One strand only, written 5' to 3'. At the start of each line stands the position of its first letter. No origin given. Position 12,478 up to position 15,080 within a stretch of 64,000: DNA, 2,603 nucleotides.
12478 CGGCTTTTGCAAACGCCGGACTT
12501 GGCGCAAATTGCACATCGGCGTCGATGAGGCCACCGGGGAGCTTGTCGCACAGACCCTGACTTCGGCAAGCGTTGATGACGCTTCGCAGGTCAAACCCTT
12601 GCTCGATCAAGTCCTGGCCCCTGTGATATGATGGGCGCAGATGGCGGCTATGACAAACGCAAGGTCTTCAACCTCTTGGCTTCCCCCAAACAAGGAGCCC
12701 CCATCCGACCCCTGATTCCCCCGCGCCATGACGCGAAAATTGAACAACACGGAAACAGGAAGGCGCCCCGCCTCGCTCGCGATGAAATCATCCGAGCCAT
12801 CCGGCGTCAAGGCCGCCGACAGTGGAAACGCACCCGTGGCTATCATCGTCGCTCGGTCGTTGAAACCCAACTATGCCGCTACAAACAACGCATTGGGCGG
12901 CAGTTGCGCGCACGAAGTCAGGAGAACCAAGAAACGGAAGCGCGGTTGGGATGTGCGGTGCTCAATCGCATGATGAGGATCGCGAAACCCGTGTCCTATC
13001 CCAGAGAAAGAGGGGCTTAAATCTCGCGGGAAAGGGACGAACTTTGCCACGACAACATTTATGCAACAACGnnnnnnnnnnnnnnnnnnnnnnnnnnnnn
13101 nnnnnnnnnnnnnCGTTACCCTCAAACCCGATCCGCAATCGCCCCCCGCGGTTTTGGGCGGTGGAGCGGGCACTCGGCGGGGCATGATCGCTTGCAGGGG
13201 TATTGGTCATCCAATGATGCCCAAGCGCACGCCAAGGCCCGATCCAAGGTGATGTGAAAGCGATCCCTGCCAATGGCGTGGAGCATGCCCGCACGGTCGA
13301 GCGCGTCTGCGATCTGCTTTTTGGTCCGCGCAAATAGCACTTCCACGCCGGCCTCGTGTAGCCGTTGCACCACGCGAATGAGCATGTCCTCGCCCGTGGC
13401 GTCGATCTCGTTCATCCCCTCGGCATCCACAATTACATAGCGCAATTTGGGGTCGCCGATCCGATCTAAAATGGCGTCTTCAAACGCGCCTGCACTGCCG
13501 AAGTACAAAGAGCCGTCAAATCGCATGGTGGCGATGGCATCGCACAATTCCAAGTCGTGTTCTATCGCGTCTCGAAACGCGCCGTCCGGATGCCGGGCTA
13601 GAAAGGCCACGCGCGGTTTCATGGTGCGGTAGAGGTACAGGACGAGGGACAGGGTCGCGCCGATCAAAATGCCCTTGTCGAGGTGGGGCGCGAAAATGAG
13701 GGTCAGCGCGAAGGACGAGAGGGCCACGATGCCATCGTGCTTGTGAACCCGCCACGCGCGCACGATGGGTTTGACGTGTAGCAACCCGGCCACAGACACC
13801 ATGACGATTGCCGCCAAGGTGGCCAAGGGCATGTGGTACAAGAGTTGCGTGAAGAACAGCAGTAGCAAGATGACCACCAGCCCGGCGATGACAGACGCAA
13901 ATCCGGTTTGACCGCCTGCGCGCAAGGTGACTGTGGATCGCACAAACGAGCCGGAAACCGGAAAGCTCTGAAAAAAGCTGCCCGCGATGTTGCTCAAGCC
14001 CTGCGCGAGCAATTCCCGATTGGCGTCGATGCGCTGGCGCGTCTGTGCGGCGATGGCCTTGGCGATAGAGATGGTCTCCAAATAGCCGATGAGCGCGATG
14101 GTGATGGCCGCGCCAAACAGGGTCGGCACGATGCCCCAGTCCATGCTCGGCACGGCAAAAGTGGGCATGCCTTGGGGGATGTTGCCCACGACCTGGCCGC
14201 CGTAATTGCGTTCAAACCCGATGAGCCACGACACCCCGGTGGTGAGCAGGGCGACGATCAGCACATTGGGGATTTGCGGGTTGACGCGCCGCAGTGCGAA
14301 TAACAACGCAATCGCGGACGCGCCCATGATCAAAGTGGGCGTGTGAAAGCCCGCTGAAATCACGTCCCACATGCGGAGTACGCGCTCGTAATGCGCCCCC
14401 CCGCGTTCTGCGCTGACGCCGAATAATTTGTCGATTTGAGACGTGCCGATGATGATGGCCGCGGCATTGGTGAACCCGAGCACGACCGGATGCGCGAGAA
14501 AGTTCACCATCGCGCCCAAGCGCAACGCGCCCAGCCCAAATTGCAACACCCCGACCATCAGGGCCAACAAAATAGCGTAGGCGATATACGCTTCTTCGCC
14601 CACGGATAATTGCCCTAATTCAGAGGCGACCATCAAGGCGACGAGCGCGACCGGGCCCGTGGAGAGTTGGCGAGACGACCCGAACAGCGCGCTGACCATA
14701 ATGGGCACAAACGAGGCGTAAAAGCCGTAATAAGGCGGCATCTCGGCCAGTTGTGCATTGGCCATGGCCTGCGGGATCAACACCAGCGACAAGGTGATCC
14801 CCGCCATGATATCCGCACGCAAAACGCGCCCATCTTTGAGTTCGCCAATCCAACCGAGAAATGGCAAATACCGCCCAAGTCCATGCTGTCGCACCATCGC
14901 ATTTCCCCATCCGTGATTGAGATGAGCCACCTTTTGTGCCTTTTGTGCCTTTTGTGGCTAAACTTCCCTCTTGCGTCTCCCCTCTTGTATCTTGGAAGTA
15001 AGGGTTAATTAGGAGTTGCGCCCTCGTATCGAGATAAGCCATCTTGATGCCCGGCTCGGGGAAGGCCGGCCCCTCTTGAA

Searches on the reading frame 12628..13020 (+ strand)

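Call 62: search_protein_families(library=pfam, proteins=[window:12628-13020:+])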
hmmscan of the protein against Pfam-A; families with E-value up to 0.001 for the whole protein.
window:12628-13020:+ (130 aa): 1 family
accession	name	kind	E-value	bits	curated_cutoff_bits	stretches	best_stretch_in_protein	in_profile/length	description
PF01609.27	DDE_Tnp_1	-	2.3e-06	27.9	23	1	4-113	82-199/200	Transposase DDE domain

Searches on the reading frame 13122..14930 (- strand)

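Call 62: search_protein_families(library=pfam, proteins=[window:13122-14930:-])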
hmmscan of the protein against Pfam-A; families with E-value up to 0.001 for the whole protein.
window:13122-14930:- (602 aa): 3 families
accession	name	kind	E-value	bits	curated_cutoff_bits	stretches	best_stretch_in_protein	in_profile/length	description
PF00916.26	Sulfate_transp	-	5.3e-100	335.3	23.2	1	37-404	1-378/380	Sulfate permease family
PF01740.26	STAS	-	7.4e-15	55.1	22.6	1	465-559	9-100/106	STAS domain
PF16983.11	MFS_MOT1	-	0.00094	20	30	1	292-378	18-106/111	Molybdate transporter of MFS superfamily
